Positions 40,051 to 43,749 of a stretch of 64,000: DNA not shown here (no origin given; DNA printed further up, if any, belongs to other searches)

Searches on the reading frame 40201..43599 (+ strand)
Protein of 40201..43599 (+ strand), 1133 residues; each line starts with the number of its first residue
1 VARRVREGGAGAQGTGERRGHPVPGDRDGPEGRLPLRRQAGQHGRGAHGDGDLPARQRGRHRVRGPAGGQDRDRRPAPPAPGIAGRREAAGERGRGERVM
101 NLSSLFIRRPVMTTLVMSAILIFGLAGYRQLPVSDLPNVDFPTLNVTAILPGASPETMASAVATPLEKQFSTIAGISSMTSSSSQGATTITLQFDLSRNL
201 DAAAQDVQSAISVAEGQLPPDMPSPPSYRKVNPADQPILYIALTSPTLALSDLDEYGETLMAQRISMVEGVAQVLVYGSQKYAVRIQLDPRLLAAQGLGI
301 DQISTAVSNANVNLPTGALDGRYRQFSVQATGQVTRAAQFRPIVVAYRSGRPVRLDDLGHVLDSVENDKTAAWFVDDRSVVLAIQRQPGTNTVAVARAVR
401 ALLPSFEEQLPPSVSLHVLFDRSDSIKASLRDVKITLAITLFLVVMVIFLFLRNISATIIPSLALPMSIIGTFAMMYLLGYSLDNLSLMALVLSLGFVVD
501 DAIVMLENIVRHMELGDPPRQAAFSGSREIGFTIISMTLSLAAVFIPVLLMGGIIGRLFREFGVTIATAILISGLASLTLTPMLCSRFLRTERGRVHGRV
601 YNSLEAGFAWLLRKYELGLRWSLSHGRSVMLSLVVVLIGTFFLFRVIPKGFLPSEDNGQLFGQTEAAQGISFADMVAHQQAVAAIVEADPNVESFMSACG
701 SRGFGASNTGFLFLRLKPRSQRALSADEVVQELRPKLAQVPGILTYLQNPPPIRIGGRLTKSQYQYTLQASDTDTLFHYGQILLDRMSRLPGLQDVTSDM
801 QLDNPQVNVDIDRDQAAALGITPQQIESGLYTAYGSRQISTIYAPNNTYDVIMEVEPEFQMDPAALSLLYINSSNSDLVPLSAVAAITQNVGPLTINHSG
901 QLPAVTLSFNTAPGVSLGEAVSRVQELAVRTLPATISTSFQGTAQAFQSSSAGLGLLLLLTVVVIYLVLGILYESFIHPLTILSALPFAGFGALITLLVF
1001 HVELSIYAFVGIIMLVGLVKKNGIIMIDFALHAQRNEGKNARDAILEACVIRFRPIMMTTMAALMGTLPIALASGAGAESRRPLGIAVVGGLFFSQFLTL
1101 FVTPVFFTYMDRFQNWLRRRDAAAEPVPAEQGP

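Call 38: search_protein_families(library=pfam, proteins=[window:40201-43599:+], max_evalue=0.00001)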
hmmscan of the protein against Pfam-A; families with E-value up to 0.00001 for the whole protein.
window:40201-43599:+ (1133 aa): 2 families
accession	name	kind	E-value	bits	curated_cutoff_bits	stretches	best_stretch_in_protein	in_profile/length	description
PF00873.25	ACR_tran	-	0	1063.8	28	1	103-1109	2-1019/1021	AcrB/AcrD/AcrF family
PF03176.21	MMPL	-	1.7e-10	40.8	20.5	1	358-587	64-301/333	MMPL family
